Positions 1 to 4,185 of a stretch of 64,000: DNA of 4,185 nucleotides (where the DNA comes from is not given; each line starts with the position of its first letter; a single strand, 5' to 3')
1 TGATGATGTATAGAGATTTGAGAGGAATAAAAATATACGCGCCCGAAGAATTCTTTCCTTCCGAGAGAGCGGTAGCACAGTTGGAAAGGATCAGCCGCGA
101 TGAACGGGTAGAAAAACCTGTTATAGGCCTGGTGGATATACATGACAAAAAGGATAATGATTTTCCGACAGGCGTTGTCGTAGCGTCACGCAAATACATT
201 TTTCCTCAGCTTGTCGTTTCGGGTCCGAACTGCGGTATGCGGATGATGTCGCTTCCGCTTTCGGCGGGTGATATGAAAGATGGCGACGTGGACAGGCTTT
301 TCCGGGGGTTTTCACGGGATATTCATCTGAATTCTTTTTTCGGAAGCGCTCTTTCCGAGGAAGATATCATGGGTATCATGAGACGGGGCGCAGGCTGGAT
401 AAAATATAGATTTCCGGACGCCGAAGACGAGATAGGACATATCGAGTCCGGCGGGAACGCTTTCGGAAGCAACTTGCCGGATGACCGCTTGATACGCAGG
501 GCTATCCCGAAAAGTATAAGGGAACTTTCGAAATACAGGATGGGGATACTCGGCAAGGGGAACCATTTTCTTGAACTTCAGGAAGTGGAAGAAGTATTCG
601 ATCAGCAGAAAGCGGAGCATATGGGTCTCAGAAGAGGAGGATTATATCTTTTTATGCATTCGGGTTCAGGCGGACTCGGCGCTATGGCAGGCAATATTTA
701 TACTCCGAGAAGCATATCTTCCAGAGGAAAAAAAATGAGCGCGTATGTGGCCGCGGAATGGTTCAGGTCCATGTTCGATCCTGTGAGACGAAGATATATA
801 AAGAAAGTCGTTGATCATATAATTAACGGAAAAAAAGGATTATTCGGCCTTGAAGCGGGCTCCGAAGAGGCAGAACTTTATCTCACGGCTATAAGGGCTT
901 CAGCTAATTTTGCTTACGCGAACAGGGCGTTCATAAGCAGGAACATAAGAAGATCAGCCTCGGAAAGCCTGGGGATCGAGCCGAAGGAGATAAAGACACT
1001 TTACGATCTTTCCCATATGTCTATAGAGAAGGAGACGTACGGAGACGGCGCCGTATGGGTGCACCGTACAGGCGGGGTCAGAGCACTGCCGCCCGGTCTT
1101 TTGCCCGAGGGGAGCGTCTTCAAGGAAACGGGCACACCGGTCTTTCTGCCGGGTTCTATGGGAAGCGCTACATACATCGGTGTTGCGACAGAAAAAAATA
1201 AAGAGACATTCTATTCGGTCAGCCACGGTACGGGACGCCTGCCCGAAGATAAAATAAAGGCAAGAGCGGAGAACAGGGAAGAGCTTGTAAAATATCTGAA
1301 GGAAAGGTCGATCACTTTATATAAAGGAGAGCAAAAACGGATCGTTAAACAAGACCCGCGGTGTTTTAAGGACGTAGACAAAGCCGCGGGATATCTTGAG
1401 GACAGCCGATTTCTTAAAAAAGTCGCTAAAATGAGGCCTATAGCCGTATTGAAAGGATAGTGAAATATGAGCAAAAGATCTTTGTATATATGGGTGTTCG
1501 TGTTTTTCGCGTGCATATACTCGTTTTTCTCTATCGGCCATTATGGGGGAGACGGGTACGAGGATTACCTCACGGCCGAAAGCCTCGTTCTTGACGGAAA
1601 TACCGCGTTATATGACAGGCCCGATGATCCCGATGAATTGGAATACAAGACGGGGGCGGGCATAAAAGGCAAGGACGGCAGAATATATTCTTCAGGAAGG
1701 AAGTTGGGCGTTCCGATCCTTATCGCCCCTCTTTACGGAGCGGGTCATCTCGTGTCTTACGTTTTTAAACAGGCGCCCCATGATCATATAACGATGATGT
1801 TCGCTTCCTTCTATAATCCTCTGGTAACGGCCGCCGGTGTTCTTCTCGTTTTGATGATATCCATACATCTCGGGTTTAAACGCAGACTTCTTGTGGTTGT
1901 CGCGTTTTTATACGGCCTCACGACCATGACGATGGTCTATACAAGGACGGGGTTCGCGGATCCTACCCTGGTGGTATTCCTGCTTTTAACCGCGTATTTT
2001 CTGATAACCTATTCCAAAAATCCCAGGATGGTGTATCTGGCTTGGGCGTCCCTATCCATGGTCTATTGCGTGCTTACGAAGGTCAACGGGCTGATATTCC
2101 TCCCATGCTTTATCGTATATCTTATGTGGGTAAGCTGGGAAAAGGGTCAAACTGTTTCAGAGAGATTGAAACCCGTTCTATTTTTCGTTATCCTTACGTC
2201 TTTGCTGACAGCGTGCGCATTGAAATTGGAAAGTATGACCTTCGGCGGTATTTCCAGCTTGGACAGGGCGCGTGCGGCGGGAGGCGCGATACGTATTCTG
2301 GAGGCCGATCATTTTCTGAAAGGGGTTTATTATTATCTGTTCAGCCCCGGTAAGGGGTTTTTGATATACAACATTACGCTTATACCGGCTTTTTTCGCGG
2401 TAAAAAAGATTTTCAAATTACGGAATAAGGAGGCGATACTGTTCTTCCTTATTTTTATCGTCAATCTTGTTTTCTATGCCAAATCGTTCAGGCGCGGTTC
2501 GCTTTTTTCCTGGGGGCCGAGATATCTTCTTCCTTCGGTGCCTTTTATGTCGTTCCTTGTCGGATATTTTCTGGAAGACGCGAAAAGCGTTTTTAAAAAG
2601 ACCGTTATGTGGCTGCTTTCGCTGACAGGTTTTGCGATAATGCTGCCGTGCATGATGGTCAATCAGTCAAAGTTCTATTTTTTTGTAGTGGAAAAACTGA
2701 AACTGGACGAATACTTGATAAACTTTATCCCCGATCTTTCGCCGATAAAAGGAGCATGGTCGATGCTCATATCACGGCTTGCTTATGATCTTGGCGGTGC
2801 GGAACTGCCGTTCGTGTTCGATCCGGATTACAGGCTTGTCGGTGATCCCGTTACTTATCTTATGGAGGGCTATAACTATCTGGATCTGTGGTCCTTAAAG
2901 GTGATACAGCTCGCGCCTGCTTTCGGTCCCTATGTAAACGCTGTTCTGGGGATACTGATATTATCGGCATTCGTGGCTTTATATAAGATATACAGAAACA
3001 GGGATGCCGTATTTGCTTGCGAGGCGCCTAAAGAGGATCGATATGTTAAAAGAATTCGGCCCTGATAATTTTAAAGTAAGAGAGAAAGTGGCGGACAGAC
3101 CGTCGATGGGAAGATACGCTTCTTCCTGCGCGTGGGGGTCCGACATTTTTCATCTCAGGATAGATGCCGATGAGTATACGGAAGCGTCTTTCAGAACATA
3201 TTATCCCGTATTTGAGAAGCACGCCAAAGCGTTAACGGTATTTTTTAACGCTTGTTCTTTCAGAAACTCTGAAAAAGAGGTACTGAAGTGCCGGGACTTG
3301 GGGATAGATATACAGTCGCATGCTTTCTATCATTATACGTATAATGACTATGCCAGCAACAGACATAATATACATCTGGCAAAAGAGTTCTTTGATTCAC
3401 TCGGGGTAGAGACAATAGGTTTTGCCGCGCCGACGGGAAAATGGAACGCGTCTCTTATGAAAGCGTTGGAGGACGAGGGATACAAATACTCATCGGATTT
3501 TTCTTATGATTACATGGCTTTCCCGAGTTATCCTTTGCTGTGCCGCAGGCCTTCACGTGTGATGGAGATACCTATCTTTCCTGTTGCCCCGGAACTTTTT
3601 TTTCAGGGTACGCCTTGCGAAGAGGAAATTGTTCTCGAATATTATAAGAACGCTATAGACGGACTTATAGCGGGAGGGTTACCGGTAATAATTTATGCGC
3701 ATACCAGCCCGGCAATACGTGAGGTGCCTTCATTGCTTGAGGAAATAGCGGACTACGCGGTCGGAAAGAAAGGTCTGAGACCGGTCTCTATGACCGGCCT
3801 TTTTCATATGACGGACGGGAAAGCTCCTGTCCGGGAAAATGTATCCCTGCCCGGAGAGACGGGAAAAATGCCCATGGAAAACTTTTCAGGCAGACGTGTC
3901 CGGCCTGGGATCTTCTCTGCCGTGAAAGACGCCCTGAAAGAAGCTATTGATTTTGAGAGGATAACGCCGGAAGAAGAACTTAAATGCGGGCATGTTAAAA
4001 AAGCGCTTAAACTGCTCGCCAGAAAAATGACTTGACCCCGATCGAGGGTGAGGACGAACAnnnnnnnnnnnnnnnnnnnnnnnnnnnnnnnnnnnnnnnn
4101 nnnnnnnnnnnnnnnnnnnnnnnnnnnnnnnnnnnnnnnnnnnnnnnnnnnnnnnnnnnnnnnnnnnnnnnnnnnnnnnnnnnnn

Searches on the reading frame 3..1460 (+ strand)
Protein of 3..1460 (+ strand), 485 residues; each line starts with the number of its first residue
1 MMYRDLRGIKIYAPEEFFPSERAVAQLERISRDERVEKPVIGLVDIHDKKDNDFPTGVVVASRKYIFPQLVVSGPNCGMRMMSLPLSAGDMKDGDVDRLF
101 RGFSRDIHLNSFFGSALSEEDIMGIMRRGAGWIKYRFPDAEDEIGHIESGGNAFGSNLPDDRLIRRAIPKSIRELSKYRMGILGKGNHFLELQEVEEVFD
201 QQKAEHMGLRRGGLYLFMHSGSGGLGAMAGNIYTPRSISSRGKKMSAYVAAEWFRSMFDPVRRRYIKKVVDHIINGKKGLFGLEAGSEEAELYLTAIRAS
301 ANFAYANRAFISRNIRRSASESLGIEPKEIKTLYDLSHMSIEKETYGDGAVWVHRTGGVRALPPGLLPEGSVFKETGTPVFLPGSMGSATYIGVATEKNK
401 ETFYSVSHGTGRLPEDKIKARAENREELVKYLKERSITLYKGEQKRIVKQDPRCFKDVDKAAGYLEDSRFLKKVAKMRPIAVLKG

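Call 3: search_protein_families(library=pfam, proteins=[window:3-1460:+], max_evalue=0.01)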
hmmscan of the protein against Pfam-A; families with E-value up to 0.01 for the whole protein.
window:3-1460:+ (485 aa): 1 family
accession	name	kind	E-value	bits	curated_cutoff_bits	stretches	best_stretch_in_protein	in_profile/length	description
PF01139.22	RtcB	-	3.1e-72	244.6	27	1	26-485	1-426/426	tRNA-splicing ligase RtcB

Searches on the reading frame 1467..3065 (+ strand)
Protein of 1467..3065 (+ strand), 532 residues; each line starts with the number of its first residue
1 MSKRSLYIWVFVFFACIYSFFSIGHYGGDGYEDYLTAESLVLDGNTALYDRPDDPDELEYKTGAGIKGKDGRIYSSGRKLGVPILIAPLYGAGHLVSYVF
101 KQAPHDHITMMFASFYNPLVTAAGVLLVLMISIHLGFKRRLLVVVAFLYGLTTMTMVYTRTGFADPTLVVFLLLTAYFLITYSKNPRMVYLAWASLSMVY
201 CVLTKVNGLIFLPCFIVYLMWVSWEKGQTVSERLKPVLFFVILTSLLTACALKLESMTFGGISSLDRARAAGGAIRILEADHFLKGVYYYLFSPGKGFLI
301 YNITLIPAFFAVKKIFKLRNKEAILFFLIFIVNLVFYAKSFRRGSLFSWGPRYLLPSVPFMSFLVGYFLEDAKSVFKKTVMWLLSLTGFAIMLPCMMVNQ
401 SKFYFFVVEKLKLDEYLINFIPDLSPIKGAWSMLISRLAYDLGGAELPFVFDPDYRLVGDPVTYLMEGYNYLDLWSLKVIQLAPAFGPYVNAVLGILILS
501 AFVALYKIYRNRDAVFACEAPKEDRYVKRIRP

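Call 3: search_protein_families(library=pfam, proteins=[window:1467-3065:+], max_evalue=0.01)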
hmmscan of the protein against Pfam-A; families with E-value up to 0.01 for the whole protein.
window:1467-3065:+ (532 aa): 2 families
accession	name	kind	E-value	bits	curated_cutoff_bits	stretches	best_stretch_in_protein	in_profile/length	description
PF02366.24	PMT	-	0.0014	18.7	22.7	1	108-233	80-210/245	Dolichyl-phosphate-mannose-protein mannosyltransferase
PF13231.12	PMT_2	-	0.0046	17.6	26.1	1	133-243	43-151/160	Dolichyl-phosphate-mannose-protein mannosyltransferase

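Call 4: search_protein_families(library=ncbifam, proteins=[window:1467-3065:+], max_evalue=0.1)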
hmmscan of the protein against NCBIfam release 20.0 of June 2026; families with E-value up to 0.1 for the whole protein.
window:1467-3065:+ (532 aa): 1 family
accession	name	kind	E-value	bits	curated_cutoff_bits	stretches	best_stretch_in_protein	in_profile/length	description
NF047440.1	LA3751_2_3_fam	subfamily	7.4e-05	21.7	200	1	108-399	95-382/460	LA_3751/LA_3752 family putative glycosyltransferase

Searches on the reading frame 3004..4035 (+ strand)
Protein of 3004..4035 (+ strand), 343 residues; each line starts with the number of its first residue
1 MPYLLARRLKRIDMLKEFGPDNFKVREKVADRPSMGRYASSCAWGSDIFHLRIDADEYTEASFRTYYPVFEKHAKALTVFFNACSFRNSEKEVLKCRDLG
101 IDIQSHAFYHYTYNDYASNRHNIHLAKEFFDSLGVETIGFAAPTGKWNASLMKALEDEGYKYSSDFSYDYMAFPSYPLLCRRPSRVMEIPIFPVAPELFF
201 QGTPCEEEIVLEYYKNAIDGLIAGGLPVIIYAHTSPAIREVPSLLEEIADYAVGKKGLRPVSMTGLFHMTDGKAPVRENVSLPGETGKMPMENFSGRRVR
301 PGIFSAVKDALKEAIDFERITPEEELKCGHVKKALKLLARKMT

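Call 3: search_protein_families(library=pfam, proteins=[window:3004-4035:+], max_evalue=0.01)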
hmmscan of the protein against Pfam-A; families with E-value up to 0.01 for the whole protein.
window:3004-4035:+ (343 aa): 1 family
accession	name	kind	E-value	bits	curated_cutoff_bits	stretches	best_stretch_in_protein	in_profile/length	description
PF01522.26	Polysacc_deac_1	-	8e-08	32.7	23.1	1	60-162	18-123/124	Polysaccharide deacetylase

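Call 4: search_protein_families(library=ncbifam, proteins=[window:3004-4035:+], max_evalue=0.1)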
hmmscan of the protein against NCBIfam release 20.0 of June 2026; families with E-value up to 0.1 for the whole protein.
window:3004-4035:+ (343 aa): 5 families
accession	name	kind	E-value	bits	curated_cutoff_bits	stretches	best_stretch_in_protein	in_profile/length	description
TIGR02764.1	spore_ybaN_pdaB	equivalog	7.1e-05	22.7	237.4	1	74-162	33-123/191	polysaccharide deacetylase family sporulation protein PdaB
TIGR03212.1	uraD_N-term-dom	equivalog_domain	0.00016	20.8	424.6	1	62-173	78-191/297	allantoinase PuuE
TIGR04546.1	rSAM_ahbC_deAc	equivalog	0.0032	16.3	650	1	206-328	66-179/390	12,18-didecarboxysiroheme deacetylase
TIGR03006.1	pepcterm_polyde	equivalog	0.016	14.3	276.2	1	93-190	66-175/272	XrtA system polysaccharide deacetylase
TIGR04347.1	pseudo_SAM_Halo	equivalog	0.071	12.3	525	0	208-275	67-130/390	TIGR04347 family pseudo-SAM/SPASM protein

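Call 58: search_solved_structures(query=window:3004-4035:+, max_evalue=0.01)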
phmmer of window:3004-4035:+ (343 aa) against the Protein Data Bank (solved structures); distinct sequences matched with E-value up to 0.01: 0.
